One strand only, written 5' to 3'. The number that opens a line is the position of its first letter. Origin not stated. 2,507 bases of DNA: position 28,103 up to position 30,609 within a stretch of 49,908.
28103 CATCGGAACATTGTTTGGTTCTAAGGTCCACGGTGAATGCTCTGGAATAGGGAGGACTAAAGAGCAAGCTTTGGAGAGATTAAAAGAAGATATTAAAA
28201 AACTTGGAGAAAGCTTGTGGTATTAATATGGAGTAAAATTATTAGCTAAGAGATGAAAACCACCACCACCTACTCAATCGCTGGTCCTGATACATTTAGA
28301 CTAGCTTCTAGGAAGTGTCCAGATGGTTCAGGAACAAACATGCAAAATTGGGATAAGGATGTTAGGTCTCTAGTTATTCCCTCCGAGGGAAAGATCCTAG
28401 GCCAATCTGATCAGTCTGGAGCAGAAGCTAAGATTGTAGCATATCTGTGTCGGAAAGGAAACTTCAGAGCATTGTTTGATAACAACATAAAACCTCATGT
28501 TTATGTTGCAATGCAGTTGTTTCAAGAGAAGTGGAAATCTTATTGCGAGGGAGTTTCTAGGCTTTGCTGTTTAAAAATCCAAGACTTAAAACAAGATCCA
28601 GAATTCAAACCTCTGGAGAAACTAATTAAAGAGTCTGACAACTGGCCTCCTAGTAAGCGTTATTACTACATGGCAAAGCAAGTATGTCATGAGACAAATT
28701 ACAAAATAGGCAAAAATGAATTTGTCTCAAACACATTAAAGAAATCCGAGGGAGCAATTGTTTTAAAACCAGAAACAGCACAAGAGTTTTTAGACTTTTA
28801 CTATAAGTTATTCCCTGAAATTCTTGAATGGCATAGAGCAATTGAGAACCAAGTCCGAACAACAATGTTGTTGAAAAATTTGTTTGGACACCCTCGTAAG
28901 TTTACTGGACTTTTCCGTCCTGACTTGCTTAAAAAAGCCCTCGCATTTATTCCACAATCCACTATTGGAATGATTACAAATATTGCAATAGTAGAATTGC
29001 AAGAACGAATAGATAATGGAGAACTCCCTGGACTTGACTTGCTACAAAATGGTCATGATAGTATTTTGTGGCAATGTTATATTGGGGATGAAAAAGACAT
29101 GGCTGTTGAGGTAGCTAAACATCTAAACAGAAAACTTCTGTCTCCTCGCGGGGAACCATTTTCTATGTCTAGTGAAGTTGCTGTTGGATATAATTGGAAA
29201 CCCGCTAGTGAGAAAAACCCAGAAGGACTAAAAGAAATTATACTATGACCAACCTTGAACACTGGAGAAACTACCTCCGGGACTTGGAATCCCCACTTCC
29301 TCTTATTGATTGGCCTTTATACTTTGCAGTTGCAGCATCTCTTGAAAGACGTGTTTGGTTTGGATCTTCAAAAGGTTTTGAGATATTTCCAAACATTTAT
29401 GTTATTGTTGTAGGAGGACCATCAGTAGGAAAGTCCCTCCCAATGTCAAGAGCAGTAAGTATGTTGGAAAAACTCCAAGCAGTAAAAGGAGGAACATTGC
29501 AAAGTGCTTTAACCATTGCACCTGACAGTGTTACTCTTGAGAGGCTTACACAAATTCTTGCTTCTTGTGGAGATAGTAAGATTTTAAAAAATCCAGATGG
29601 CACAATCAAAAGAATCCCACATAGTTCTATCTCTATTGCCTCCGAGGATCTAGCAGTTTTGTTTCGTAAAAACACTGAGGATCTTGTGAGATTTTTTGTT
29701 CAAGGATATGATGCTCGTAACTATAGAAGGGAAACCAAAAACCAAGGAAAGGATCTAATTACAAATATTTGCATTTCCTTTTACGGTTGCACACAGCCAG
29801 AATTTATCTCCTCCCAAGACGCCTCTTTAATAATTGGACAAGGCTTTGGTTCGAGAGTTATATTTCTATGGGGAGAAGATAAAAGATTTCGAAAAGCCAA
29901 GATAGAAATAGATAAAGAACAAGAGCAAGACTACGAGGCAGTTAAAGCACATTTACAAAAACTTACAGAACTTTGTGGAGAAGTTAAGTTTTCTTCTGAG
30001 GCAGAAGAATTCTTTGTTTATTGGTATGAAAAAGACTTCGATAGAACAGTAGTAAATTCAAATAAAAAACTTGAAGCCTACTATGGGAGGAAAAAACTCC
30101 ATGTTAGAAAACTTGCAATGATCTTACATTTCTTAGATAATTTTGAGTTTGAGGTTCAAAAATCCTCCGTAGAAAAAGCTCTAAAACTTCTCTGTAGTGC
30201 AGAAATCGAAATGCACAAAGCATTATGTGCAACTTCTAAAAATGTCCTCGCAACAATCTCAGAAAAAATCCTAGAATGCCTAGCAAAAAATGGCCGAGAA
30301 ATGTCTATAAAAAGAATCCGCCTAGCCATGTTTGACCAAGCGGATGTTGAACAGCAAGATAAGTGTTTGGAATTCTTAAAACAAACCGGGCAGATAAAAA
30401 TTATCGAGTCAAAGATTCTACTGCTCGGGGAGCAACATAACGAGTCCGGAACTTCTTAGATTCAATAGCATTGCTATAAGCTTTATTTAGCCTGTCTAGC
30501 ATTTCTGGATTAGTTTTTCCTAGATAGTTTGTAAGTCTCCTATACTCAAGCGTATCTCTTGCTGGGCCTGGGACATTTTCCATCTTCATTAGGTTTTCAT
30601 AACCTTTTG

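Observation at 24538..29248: Family-A DNA polymerase split into two ORFs exactly between thumb and fingers by a 2.27-kb multi-gene insertion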

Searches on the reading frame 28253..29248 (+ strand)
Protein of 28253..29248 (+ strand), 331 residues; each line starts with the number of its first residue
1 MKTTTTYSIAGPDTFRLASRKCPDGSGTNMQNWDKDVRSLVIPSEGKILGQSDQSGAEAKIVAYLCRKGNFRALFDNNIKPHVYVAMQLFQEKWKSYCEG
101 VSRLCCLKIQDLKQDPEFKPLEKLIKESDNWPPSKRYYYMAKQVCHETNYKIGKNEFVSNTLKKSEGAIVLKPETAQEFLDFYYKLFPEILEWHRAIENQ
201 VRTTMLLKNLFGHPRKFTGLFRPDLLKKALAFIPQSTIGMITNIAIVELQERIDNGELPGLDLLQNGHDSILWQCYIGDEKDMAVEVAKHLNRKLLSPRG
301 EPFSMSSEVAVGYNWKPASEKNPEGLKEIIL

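Call 3: search_protein_families(library=pfam, proteins=[window:28253-29248:+], max_evalue=0.01)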
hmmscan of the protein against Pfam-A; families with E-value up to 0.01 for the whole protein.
window:28253-29248:+ (331 aa): 1 family
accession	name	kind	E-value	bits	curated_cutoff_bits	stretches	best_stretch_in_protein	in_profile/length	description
PF00476.26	DNA_pol_A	-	5.7e-13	49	34.3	2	140-315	209-379/381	DNA polymerase family A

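Call 4: search_protein_families(library=phrogs, proteins=[window:28253-29248:+], max_evalue=0.01)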
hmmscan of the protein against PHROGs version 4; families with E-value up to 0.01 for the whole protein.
window:28253-29248:+ (331 aa): 3 families
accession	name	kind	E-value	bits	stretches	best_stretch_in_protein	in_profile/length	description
phrog_17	-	DNA, RNA and nucleotide metabolism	9.4e-26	91.1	1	14-327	972-1242/1445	DNA polymerase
phrog_5995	-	DNA, RNA and nucleotide metabolism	6.7e-10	39.9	1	161-327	9-187/236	DNA polymerase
phrog_10285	-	DNA, RNA and nucleotide metabolism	0.00026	21.2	1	34-100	42-108/321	DNA polymerase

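Call 12: search_dna_similar(query=window:28253-29248:+, collection=phages, mode=protein, max_rows=30)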
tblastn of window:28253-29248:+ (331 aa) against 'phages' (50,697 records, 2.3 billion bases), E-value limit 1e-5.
Records with a match: 8; places in all: 8; records where one place covers at least 80% of the query: 6.
Best place of each record, by identity: <60% 8.
By first word of the organism name: Bacteriophage 2; Caulobacter 1; Polaromonas 1; EBPR 1; Desulfofustis 1; Phage 1; Vibrio 1.
By host as written in the record: - 4; Caulobacter sp. 1; Polaromonas sp. 1; bacteria 1; Vibrio splendidus 1.
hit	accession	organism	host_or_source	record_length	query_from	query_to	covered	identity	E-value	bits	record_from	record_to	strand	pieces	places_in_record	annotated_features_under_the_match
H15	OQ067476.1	Caulobacter phage Kuura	Caulobacter sp.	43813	6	328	98%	23.3%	2e-10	68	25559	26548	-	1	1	DNA polymerase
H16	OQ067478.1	Polaromonas phage Tiera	Polaromonas sp.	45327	11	328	96%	23.1%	4e-14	79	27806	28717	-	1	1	DNA polymerase I | putative primase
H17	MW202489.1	Bacteriophage sp.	Manatee Spring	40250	2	289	87%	25.0%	6e-18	91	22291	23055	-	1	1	DNA polymerase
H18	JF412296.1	EBPR podovirus 3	-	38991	11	315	92%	23.6%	1e-9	66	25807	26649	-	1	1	gp30: DNA polymerase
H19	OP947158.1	Desulfofustis phage LS06-2018-MD01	-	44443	7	239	70%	26.1%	8e-12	72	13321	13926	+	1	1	DNA polymerase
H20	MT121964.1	Phage DP SC_6_H4_2017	bacteria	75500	3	273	82%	22.0%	7e-7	57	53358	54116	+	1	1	none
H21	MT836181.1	Bacteriophage sp.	human fecal samples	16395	7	273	81%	22.3%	3e-6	55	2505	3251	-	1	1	record has no annotation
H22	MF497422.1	Vibrio phage vB_VspS_VS-ABTNL-3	Vibrio splendidus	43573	124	287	50%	26.0%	1e-9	66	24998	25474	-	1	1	DNA polymerase I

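Call 14: find_related_loci(query=window:28253-29248:+, collection=viral_contigs, flank=10000)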
Query window:28253-29248:+ (331 aa) in viral_contigs; peptide patterns used: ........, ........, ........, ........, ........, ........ (x = any residue, [..] = any of these).
2 stretches matched a pattern; 1 encode a relative of the query (tblastn E <= 1e-3); 1 distinct loci.
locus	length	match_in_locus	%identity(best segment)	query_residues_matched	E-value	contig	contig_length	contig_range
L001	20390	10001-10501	51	148-315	7e-50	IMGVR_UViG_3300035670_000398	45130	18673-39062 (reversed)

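Call 16: find_homologous_proteins(query=window:28253-29248:+, max_evalue=0.00001)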
Query window:28253-29248:+ (331 aa): 364 proteins with E <= 0.00001 among 1727 candidates; the best 120 are listed.
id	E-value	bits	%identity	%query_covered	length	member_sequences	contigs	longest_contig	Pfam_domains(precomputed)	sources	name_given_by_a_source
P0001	1.5e-220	749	98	100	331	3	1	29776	PF00476.27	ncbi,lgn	-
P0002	1.4e-104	368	52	99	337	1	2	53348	PF00476.27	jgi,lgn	jgi:DNA polymerase I-like protein with 3'-5' exonuclease and polymerase domains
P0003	1.1e-99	352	52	99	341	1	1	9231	PF00476.27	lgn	-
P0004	2.2e-99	351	51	99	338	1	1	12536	PF00476.27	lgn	-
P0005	1.4e-95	338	51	99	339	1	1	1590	PF00476.27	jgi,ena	-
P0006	2.4e-94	334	48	99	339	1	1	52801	PF00476.27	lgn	-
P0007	9.2e-94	332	50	99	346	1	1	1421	PF00476.27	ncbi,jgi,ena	-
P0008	3.4e-91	324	48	100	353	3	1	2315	PF00476.27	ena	-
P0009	1.7e-90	322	47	99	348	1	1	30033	PF00476.27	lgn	-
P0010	1.8e-90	321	47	99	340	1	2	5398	PF00476.27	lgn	-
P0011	3.8e-90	320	46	99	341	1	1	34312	PF00476.27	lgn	-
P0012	7.1e-90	319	48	99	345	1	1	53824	PF00476.27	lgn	-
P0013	9.5e-90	319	48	99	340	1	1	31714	PF00476.27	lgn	-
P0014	1.2e-89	319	48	100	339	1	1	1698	PF00476.27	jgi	jgi:hypothetical protein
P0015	1.4e-88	315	48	99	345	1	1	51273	PF00476.27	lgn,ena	-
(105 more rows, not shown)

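Call 18: find_encoding_contigs(protein=P0001, flank=10000, max_places=3)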
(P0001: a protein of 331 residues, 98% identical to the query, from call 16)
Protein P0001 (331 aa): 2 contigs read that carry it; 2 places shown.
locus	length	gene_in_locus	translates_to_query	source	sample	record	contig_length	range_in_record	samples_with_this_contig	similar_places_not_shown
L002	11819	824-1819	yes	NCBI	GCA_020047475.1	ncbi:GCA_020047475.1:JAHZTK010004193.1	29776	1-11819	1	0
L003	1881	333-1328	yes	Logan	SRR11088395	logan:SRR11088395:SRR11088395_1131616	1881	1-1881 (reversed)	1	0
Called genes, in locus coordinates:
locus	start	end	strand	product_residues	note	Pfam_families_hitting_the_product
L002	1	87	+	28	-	?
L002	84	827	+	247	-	PF04055:Radical_SAM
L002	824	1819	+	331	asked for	PF00476:DNA_pol_A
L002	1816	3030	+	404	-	PF13148:DUF3987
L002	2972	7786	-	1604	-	-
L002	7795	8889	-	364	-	-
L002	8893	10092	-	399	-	-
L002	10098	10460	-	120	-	-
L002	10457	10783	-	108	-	-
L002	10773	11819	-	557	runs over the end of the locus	-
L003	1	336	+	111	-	?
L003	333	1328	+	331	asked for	PF00476:DNA_pol_A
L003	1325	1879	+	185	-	?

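Call 19: find_encoding_contigs(protein=P0002, flank=10000, max_places=3)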
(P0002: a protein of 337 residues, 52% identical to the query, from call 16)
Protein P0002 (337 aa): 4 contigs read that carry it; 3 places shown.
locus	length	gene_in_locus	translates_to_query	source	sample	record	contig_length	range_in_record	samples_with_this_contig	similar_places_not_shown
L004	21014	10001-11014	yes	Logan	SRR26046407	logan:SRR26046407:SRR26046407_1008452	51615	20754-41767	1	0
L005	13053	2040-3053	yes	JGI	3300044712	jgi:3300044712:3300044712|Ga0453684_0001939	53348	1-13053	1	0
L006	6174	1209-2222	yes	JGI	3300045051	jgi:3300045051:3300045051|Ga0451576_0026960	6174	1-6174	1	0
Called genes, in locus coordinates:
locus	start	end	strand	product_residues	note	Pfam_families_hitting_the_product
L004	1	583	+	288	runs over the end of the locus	PF00158:Sigma54_activat, PF14532:Sigma54_activ_2, PF00004:AAA, PF07728:AAA_5 (weak)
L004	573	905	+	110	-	-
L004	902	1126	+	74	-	-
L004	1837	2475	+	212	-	-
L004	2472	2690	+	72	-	-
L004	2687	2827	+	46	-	-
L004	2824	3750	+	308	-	PF12705:PDDEXK_1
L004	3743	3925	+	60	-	-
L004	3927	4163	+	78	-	-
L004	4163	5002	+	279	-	PF13479:AAA_24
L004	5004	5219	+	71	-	-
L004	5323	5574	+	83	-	-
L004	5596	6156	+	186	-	-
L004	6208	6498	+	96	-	-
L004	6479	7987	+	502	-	-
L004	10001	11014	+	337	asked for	PF00476:DNA_pol_A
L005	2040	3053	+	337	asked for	PF00476:DNA_pol_A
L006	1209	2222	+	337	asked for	PF00476:DNA_pol_A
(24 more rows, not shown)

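Call 21: find_related_loci(query=A1, collection=viral_contigs, flank=9000)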
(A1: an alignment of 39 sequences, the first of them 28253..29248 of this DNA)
Query A1 (331 aa) in viral_contigs; peptide patterns used: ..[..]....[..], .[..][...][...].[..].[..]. (x = any residue, [..] = any of these).
432 stretches matched a pattern; 225 encode a relative of the query (tblastn E <= 1e-3); the best 80 are kept; 80 distinct loci.
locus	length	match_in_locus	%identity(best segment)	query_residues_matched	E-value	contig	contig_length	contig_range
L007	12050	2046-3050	52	2-329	3e-111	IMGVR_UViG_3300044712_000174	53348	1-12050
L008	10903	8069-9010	47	2-315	2e-93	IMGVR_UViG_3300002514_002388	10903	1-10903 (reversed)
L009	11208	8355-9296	46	2-315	1e-93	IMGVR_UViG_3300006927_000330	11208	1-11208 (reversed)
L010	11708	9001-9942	46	2-315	2e-93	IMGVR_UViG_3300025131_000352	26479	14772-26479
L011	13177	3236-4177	47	2-315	1e-93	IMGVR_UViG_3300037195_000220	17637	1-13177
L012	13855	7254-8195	47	2-315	2e-93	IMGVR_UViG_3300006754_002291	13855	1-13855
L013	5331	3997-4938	46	2-315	2e-93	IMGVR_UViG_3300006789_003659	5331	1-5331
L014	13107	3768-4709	47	2-315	2e-93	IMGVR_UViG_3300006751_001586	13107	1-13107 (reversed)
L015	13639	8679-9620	46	2-315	2e-93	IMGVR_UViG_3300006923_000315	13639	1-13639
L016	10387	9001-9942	47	2-315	2e-93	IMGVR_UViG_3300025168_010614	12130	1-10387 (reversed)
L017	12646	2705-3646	48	2-315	2e-93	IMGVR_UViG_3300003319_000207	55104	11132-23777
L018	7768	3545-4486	46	2-315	4e-93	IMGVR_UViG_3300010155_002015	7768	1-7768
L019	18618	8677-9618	47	2-315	6e-93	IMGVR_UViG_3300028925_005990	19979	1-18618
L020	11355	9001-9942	46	2-315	4e-93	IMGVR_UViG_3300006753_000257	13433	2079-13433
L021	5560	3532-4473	46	2-315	9e-93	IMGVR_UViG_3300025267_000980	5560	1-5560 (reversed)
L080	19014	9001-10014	42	1-331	4e-79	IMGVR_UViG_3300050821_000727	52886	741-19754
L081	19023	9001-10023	44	1-331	3e-78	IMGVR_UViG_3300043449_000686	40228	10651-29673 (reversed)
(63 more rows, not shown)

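Call 65: search_protein_families(library=ncbifam, proteins=[window:28253-29248:+], max_evalue=0.01)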
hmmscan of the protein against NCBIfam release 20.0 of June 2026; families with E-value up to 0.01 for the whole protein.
window:28253-29248:+ (331 aa): 5 families
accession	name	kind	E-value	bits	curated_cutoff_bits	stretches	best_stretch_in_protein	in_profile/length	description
TIGR00593.1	pola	equivalog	3.2e-09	35.7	600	1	172-316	742-887/890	DNA polymerase I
NF004397.1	PRK05755.1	equivalog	3.4e-08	32.5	720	1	171-317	740-887/889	DNA polymerase I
NF011540.0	PRK14975.1-4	equivalog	5.6e-05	21.8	601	0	28-86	330-388/576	bifunctional 3'-5' exonuclease/DNA polymerase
NF011539.0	PRK14975.1-3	equivalog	0.0001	20.8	640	1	141-278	459-589/628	bifunctional 3'-5' exonuclease/DNA polymerase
NF011543.0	PRK14975.2-3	equivalog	0.0055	14.8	1139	1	12-88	551-627/853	bifunctional 3'-5' exonuclease/DNA polymerase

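Call 71: search_protein_families(library=phrogs, proteins=[L001:8654-10516:+], max_evalue=0.01)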
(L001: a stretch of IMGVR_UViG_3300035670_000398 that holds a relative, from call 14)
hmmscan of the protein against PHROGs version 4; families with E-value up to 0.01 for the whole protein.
L001:8654-10516:+ (620 aa): 6 families
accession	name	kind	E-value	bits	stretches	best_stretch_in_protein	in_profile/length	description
phrog_17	-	DNA, RNA and nucleotide metabolism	3.8e-16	59.3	2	452-619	1074-1233/1445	DNA polymerase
phrog_5995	-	DNA, RNA and nucleotide metabolism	3.1e-15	57.4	1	467-618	13-177/236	DNA polymerase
phrog_32482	-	other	1e-12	48.5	2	142-395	69-325/589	PhoH-like phosphate starvation-inducible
phrog_12229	-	DNA, RNA and nucleotide metabolism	2.2e-10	40.6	1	149-462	149-485/577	ribonucleotide reductase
phrog_2573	-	DNA, RNA and nucleotide metabolism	5.8e-05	23.4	1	472-594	110-247/336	DNA polymerase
phrog_85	-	DNA, RNA and nucleotide metabolism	0.0011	18.6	1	143-238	83-182/866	thymidylate synthase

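Call 72: search_protein_families(library=pfam, proteins=[L001:8654-10516:+], max_evalue=1)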
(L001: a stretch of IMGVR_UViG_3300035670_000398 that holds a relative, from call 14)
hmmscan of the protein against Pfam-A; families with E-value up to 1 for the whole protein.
L001:8654-10516:+ (620 aa): 2 families
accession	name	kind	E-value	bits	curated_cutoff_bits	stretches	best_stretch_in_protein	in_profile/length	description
PF00476.26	DNA_pol_A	-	8.3e-09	35.3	34.3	1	470-618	229-381/381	DNA polymerase family A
PF11531.14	CARM1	-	0.21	12.1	22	1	564-592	43-71/112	Coactivator-associated arginine methyltransferase 1 N terminal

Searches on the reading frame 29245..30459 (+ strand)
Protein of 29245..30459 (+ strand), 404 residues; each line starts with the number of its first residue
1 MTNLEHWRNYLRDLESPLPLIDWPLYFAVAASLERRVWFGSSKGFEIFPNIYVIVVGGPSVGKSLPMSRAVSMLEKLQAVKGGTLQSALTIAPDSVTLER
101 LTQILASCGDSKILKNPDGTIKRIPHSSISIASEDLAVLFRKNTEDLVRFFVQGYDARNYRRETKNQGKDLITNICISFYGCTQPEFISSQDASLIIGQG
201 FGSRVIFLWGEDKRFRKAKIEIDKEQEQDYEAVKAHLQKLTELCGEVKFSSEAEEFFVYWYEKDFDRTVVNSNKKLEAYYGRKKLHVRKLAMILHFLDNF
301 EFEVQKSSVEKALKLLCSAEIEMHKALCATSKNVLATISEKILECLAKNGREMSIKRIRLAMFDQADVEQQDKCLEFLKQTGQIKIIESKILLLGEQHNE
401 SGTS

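Call 3: search_protein_families(library=pfam, proteins=[window:29245-30459:+], max_evalue=0.01)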
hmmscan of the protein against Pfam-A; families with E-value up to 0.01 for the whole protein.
window:29245-30459:+ (404 aa): 1 family
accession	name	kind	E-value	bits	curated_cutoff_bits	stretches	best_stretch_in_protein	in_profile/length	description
PF13148.11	DUF3987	-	2.3e-17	63.7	27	1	142-316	163-351/364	Protein of unknown function (DUF3987)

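Call 4: search_protein_families(library=phrogs, proteins=[window:29245-30459:+], max_evalue=0.01)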
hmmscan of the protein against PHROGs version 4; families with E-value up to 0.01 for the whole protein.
window:29245-30459:+ (404 aa): 3 families
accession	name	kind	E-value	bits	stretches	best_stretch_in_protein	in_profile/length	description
phrog_14296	-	DNA, RNA and nucleotide metabolism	2.2e-29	103.7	1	7-387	8-378/417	DNA primase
phrog_3022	-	DNA, RNA and nucleotide metabolism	5.1e-08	32.8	1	154-316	512-675/788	DNA primase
phrog_2373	-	DNA, RNA and nucleotide metabolism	1.6e-06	28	1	149-316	244-421/515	DNA helicase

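Call 65: search_protein_families(library=ncbifam, proteins=[window:29245-30459:+], max_evalue=0.01)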
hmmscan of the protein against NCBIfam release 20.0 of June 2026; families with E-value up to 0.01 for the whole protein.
window:29245-30459:+ (404 aa): 0 families

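Call 74: search_dna_similar(query=window:29245-30459:+, collection=phages, mode=protein, max_rows=15)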
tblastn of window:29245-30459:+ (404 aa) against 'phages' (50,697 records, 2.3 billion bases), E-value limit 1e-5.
Records with a match: 22; places in all: 22; records where one place covers at least 80% of the query: 19.
Best place of each record, by identity: <60% 22.
By first word of the organism name: Pseudomonas 15; Caudoviricetes 2; Desulfofustis 1; Polaromonas 1; Microcystis 1; Bacteriophage 1; Caulobacter 1.
By host as written in the record: Pseudomonas aeruginosa 11; - 5; Polaromonas sp. 1; Microcystis elabens 1; Pseudomonas sp. 1; Psuedomonas aeruginosa 1; Caulobacter sp. 1; Methanomicrobiales 1.
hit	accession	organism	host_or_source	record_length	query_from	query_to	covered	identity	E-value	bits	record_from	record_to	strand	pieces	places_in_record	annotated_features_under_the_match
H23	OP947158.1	Desulfofustis phage LS06-2018-MD01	-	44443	4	395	97%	26.3%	7e-29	124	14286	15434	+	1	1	DNA primase | hypothetical protein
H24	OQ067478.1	Polaromonas phage Tiera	Polaromonas sp.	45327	7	387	94%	25.1%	5e-9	64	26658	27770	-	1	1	putative primase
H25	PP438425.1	Microcystis phage Mel-JY34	Microcystis elabens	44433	1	387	96%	23.9%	2e-25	114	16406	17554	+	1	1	DUF3987 family protein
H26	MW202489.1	Bacteriophage sp.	Manatee Spring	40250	9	351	85%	25.2%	2e-26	117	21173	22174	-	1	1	hypothetical protein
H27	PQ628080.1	Pseudomonas phage Neko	Pseudomonas aeruginosa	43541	10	388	94%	22.7%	1e-11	73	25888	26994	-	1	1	putative primase | DNA polymerase I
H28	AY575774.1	Pseudomonas phage PaP2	-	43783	10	388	94%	22.7%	1e-11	73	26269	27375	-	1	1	orf30: p30 | orf31: p31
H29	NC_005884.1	Pseudomonas phage PaP2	Pseudomonas aeruginosa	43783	10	388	94%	22.7%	1e-11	73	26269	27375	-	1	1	DNA primase | DNA polymerase I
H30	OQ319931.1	Pseudomonas phage 20Aug470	Pseudomonas aeruginosa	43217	10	388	94%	22.7%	2e-11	72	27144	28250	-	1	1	DNA primase | hypothetical protein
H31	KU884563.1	Pseudomonas phage PaMx41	Pseudomonas aeruginosa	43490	10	388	94%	22.7%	2e-11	72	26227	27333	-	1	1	putative primase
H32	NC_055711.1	Pseudomonas phage PaMx41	Pseudomonas aeruginosa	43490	10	388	94%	22.7%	2e-11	72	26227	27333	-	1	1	DNA primase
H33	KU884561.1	Pseudomonas phage PaMx33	Pseudomonas aeruginosa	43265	10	388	94%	22.7%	2e-11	72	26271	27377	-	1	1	putative primase | putative DNA polymerase I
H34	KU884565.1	Pseudomonas phage PaMx46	Pseudomonas aeruginosa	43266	10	388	94%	22.7%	2e-11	72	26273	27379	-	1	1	putative primase | putative DNA polymerase I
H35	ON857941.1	Pseudomonas phage vB_PaeP_FBPa48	Pseudomonas sp.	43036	10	388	94%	22.7%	2e-11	72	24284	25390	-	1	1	hypothetical protein | DNA polymerase I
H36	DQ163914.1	Pseudomonas phage 119X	-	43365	10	388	94%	22.7%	2e-11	72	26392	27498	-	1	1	record has no annotation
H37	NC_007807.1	Pseudomonas phage 119X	Pseudomonas aeruginosa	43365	10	388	94%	22.7%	2e-11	72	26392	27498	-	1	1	119X_gp30: DNA primase | 119X_gp31: DNA polymerase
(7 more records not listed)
